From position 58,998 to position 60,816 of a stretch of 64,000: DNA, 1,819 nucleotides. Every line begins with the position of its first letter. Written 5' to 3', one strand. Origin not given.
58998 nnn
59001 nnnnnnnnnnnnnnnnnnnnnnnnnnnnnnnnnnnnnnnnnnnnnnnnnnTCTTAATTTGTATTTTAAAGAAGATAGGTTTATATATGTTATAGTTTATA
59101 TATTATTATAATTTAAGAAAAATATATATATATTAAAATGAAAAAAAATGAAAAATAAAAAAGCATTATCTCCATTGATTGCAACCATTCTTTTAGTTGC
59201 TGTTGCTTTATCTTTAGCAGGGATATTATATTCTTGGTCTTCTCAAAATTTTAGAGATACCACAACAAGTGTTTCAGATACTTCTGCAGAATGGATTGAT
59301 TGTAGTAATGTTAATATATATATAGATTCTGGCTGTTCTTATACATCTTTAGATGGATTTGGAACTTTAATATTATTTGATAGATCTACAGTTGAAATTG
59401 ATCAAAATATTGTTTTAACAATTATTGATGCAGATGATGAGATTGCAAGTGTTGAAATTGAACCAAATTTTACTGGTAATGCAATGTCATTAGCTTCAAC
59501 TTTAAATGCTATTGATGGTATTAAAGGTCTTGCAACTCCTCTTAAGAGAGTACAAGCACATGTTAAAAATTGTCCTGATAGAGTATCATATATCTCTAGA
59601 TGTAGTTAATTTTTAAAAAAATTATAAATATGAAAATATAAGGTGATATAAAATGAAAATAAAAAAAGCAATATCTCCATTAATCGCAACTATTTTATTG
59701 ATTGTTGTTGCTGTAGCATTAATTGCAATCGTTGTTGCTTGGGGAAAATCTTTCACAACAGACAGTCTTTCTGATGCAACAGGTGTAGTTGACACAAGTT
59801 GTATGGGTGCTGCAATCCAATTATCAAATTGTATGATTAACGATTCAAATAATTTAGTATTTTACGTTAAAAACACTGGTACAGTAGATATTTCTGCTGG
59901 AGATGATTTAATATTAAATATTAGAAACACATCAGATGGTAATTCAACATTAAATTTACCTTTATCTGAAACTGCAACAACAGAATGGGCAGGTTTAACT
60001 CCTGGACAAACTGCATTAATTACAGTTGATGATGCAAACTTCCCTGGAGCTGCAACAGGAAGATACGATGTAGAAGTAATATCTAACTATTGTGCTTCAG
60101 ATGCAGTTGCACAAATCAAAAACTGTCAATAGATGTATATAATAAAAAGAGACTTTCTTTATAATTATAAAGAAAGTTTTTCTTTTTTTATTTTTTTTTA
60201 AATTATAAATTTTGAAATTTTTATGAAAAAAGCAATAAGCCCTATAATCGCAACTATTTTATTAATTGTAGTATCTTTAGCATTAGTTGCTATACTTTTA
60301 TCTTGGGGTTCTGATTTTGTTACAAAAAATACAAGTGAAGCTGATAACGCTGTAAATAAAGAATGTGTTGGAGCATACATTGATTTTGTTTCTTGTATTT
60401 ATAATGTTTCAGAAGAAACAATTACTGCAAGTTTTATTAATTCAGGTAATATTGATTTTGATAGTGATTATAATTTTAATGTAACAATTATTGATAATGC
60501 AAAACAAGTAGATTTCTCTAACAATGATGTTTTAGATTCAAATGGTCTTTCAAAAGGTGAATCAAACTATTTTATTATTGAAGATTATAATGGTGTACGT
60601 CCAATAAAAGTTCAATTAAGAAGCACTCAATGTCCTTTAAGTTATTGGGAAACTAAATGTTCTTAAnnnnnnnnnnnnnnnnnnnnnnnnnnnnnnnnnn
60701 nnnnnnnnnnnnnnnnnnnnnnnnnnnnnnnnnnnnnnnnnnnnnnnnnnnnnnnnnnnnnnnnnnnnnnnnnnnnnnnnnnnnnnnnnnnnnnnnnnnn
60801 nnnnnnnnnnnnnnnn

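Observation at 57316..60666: Compact type IV pilus-like locus: two single-domain TadB/TadC-like platform genes plus three tandem Cys-rich pilin paralogues, with no ATPase or peptidase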

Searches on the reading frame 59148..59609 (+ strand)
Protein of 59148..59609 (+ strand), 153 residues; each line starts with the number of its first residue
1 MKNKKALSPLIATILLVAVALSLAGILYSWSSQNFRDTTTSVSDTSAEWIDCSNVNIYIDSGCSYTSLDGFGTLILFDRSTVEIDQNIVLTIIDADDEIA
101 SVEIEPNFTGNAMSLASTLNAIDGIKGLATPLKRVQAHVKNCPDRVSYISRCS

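Call 3: search_protein_families(library=pfam, proteins=[window:59148-59609:+], max_evalue=1)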
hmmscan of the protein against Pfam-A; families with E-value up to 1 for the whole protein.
window:59148-59609:+ (153 aa): 2 families
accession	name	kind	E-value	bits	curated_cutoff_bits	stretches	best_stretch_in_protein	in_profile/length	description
PF07790.16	Pilin_N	-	0.13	13.6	25.2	1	5-54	1-50/78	Archaeal Type IV pilin, N-terminal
PF12637.14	TSCPD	-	0.14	12.9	22.8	0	84-116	12-44/88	TSCPD domain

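Call 34: search_protein_families(library=ncbifam, proteins=[window:59148-59609:+], max_evalue=0.1)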
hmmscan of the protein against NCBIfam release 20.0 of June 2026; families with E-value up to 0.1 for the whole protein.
window:59148-59609:+ (153 aa): 2 families
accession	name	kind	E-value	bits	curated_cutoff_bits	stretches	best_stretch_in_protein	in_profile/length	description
TIGR02537.2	arch_flag_Nterm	domain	1.5e-09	37.2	20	1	3-34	1-32/33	archaellin/type IV pilin N-terminal domain-containing protein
NF046073.1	UpsA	equivalog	2e-08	34.4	130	1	4-60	1-59/136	pilin subunit UpsA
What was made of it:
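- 59148..59609 (+): Pilin 1 (153 aa). Class III signal MKNKKA|LSP; Cys at 52, 63, 142 and 152. TIGR02537 scores 37.2 bits against a cut-off of 20 (call 34).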

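Call 35: find_homologous_proteins(query=A2, max_evalue=0.00001)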
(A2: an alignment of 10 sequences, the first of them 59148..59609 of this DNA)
Query A2 (10 sequences) (153 aa, profile of the alignment): 204 proteins with E <= 0.00001 among 8000 candidates; the best 120 are listed.
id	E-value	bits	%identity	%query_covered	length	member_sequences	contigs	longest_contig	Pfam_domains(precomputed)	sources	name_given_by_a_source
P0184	2.3e-48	182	58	97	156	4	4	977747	-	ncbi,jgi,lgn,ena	-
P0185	1.7e-47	179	62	97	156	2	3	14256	-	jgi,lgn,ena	-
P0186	3.4e-47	178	60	98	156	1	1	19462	-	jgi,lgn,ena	-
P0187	8.4e-47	177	53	21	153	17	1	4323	-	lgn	-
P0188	1.8e-46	176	59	98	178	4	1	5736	-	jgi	-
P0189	5.7e-46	174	53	31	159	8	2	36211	-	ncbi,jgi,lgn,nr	ncbi:MAG: hypothetical protein PHX47_00710 [Candidatus ainarchaeum sp.]|jgi:flagellin-like protein|n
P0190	8.5e-46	174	40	59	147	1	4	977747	-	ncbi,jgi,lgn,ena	-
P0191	9.1e-46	174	50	22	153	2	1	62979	-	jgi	-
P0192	2.9e-45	172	39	64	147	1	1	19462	-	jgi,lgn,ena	-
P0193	6.2e-45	171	39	59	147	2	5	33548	-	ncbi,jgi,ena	-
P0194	7.5e-45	171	40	60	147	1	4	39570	-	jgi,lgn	-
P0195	8.6e-45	170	58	99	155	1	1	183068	-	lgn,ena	-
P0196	9.0e-45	170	36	60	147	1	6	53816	-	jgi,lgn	-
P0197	7.9e-44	167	36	85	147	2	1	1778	-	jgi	jgi:flagellin-like protein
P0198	9.9e-44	167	47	29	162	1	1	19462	-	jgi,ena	-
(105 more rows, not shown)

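Call 44: predict_structure(alignment_id=A5)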
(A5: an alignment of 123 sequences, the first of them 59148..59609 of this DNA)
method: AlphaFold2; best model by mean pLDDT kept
length: 153 residues; sequences in the alignment: 123
mean_pLDDT: 81.6   pTM: 0.60
mean pLDDT of the five models: 81.6, 80.9, 79.0, 78.6, 78.4
residues with pLDDT >= 90: 41; 70-90: 82; 50-70: 29; < 50: 1
segments of 3 or more residues with pLDDT < 50: none
pLDDT, mean of each block of 10 residues (from residue 1): 63 89 80 59 55 84 86 90 85 92 90 89 88 90 86 75
secondary structure, 60 per line:
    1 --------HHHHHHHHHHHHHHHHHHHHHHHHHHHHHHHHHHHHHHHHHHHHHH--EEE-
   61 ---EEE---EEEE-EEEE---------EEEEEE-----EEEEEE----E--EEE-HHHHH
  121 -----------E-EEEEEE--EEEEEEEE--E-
elements in order: H9-54 E57-59 E64-66 E70-73 E75-78 E88-93 E99-104 E112-114 H116-120 E134-139 E142-149
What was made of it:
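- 59148..59609 (+): AlphaFold2 mean pLDDT is 81.6, with a helix at 9-54 followed by a β-sandwich (call 44).
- On Archaeal type IV pilins / archaellin superfamily: AF2 pLDDT 81.6, helix 9-54 followed by β-strands (call 44).
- The predicted continuous strand 142-149 makes a simple local C142-C152 loop doubtful (call 44).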

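Call 46: fold_search(model_id=the predicted structure, library=pdb)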
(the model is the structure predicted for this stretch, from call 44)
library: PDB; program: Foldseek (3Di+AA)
matches with E <= 10: 1944; with E <= 0.001: 0
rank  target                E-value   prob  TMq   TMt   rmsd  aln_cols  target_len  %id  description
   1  7t0r_G                1.6e-02  0.97  0.32  0.47   5.2       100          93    6  Crystal structure of the anti-CD4 adnectin 6940_B01 as a complex with the extracellular domains of CD4 and ibalizumab  (released 2022-01-12)
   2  5j7c_C                1.8e-02  0.98  0.34  0.47   4.8       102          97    8  A picomolar affinity FN3 domain in complex with hen egg-white lysozyme (released 2016-08-17)
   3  7t0r_I                2.2e-02  0.85  0.28  0.38   5.6        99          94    8  Crystal structure of the anti-CD4 adnectin 6940_B01 as a complex with the extracellular domains of CD4 and ibalizumab  (released 2022-01-12)
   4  5j7c_D                2.8e-02  0.97  0.34  0.47   4.8       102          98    8  A picomolar affinity FN3 domain in complex with hen egg-white lysozyme (released 2016-08-17)
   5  9iut_D                2.8e-02  0.84  0.32  0.30   9.3       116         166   10  Crystal structure of cancer-specific anti-HER2 antibody H2Mab-250 in complex with epitope peptide (released 2025-06-04)
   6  9f01_E                3.0e-02  0.91  0.30  0.44   6.8       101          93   10  Complex between D-SH2 domain of ABL with monobody 'DAM21 (released 2024-12-25)
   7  3r8q                  3.1e-02  0.98  0.34  0.21   5.0       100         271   13  Structure of Fibronectin domain 12-14 (released 2012-04-11)
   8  6d0n_C                3.5e-02  0.93  0.32  0.47   5.1        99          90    9  Crystal structure of a CLC-type fluoride/proton antiporter, V319G mutant (released 2018-07-04)
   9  7t0o_O                3.5e-02  0.77  0.28  0.39   5.8       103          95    8  cryoEM reconstruction of the HIV gp140 in complex with the extracellular domains of CD4 and the adnectin domain of Com (released 2022-01-12)
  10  3b83_H                3.7e-02  0.93  0.32  0.45   5.2       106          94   10  Computer-Based Redesign of a beta Sandwich Protein Suggests that Extensive Negative Design Is Not Required for De Novo (released 2008-11-04)
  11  2ck2_A                4.0e-02  0.97  0.37  0.54   4.6       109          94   12  Structure of core-swapped mutant of fibronectin (released 2007-04-10)
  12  6zz8_J                4.0e-02  0.91  0.34  0.48   4.6       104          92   10  MB_CRS6-15 bound to CrSAS-6_6HR (released 2021-07-07)
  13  8gzw_F                4.0e-02  0.82  0.30  0.43   5.4        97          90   11  Klebsiella pneumoniae FtsZ complexed with monobody (P21) (released 2023-07-19)
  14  6d0j_C                4.5e-02  0.92  0.32  0.47   5.1        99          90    9  Crystal structure of a CLC-type fluoride/proton antiporter (released 2018-07-04)
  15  1ten                  4.5e-02  0.90  0.31  0.47   4.9       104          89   17  STRUCTURE OF A FIBRONECTIN TYPE III DOMAIN FROM TENASCIN PHASED BY MAD ANALYSIS OF THE SELENOMETHIONYL PROTEIN (released 1993-10-31)
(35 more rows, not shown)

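Call 59: search_solved_structures(query=A5, max_evalue=1)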
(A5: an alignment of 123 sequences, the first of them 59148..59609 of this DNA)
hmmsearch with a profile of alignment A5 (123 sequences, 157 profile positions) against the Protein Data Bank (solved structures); distinct sequences matched with E-value up to 1: 6.
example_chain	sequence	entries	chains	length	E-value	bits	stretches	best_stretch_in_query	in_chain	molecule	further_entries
8fk7_A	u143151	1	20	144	3.7e-09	40.1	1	3-141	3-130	Flagellin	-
8rey_M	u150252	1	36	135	0.0012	22.2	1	8-80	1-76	Flagellin-like protein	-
5kyh_A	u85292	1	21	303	0.0013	22.1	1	8-34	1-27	Iho670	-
3j1r_A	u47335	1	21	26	0.012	18.9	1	8-32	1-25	archaeal adhesion filament core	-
9myg_A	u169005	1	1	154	0.066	16.5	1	4-58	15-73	Archaeal Type IV pilin N-terminal domain-containing protein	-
8gi2_A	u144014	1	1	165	0.21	14.9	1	5-38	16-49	Natrinema pilin, PilA2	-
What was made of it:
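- On Archaeal type IV pilins / archaellin superfamily: The profile hit to 8fk7 has E 3.7e-9 (call 59).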

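Call 64: search_solved_structures(query=A5, max_evalue=0.01, show_alignments=2)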
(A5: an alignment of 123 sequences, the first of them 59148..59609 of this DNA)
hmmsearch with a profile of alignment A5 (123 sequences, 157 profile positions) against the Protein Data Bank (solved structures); distinct sequences matched with E-value up to 0.01: 3.
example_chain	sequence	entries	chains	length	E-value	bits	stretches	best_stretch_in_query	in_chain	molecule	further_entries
8fk7_A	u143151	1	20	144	3.7e-09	40.1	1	3-141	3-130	Flagellin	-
8rey_M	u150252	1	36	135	0.0012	22.2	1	8-80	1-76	Flagellin-like protein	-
5kyh_A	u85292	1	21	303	0.0013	22.1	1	8-34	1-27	Iho670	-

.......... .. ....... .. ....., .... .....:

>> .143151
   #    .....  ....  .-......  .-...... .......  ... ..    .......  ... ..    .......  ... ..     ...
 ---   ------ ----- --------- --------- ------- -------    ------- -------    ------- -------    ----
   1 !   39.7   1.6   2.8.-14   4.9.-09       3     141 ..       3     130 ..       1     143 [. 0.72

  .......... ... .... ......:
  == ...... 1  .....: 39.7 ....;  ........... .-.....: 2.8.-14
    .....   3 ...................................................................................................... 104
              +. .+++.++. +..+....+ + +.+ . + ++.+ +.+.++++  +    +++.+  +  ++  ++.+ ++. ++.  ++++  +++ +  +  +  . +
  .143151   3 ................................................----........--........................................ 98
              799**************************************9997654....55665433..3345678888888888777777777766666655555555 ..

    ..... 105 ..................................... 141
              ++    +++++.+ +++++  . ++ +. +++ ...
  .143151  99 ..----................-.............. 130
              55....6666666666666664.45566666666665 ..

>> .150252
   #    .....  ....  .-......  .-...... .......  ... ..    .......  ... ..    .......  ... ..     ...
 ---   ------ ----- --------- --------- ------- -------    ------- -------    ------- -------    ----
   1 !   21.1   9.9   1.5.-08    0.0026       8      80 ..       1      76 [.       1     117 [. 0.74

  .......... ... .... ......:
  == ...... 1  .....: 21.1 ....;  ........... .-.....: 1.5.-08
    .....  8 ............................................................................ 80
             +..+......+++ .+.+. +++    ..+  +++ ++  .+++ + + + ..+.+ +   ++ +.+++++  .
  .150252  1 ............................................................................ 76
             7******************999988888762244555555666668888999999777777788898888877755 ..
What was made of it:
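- Closest known: Pyrobaculum calidifontis flagellar-like type IV pilus subunit. Same: Best solved sequence relative of the pilin family (E 3.7e-9, nearly full length, calls 59, 64).
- Closest known: Pyrobaculum calidifontis flagellar-like type IV pilus subunit. Different: The Cys positions of this family are not shared with 8fk7 (call 64).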

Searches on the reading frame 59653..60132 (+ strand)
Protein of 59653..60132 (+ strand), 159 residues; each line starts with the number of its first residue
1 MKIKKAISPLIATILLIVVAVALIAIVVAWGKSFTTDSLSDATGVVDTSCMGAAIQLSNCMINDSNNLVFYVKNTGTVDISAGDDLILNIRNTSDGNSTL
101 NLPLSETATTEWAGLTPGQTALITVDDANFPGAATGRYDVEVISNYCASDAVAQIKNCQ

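Call 3: search_protein_families(library=pfam, proteins=[window:59653-60132:+], max_evalue=1)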
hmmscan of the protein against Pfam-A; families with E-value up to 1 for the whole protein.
window:59653-60132:+ (159 aa): 3 families
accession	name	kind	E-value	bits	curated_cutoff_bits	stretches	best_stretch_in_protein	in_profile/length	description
PF01917.21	Arch_flagellin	-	2.2e-05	25.3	29.5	1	12-146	7-154/162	Archaebacterial flagellin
PF19081.6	Ig_7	-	0.022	15.5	27.3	0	47-86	10-49/84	Ig-like domain CHU_C associated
PF07790.16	Pilin_N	-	0.35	12.2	25.2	1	5-46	1-40/78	Archaeal Type IV pilin, N-terminal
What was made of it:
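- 59653..60132 (+): Pilin 2 (159 aa). Class III signal MKIKKA|ISP; Cys at 50, 60, 147 and 158; three N-X-S/T sequons. Pfam Arch_flagellin E 2.2e-5, below its cut-off (call 3).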

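Call 34: search_protein_families(library=ncbifam, proteins=[window:59653-60132:+], max_evalue=0.1)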
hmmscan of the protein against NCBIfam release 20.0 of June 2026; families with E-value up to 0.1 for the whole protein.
window:59653-60132:+ (159 aa): 5 families
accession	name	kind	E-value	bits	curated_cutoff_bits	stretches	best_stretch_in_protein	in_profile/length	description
NF046073.1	UpsA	equivalog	9.6e-08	32.2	130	1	4-154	1-130/136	pilin subunit UpsA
TIGR02537.2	arch_flag_Nterm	domain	1.8e-05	24.1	20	1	4-30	2-28/33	archaellin/type IV pilin N-terminal domain-containing protein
TIGR03094.1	sulfo_cyanin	equivalog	0.003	17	168.4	1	7-104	2-91/195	sulfocyanin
NF052591.1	ArlG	equivalog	0.011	15.8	110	1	19-143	22-138/148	archaellum stator protein ArlG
NF053669.1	bindosome_BasA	exception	0.091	13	230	0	5-82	2-80/136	bindosome assembly system protein BasA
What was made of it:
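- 59653..60132 (+): UpsA E 9.6e-8 over residues 4-154, below its cut-off (call 34).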

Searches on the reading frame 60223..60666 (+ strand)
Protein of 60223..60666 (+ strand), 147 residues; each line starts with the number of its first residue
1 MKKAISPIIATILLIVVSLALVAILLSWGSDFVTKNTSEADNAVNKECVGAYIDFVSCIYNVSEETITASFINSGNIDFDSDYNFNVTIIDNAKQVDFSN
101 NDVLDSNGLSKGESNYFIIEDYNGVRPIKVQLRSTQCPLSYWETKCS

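Call 3: search_protein_families(library=pfam, proteins=[window:60223-60666:+], max_evalue=1)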
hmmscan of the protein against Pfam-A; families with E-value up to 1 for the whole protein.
window:60223-60666:+ (147 aa): 2 families
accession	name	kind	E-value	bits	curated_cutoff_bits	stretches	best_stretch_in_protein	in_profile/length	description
PF17555.7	TssN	-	0.2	11.5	30.3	1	57-127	151-221/274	Type VI secretion system, TssN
PF17572.7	DUF5478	-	0.41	11.2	27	1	34-82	26-76/86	Family of unknown function (DUF5478)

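Call 34: search_protein_families(library=ncbifam, proteins=[window:60223-60666:+], max_evalue=0.1)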
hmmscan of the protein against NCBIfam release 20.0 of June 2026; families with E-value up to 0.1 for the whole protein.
window:60223-60666:+ (147 aa): 2 families
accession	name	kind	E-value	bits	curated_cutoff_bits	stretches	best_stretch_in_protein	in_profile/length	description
NF046073.1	UpsA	equivalog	7.1e-07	29.4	130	1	2-96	1-84/136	pilin subunit UpsA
TIGR02537.2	arch_flag_Nterm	domain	2.2e-05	23.9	20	1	1-30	1-30/33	archaellin/type IV pilin N-terminal domain-containing protein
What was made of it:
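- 60223..60666 (+): Pilin 3 (147 aa). Class III signal MKKA|ISP; Cys at 48, 58, 137 and 146; three sequons. TIGR02537 scores 23.9 bits against 20 (call 34).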
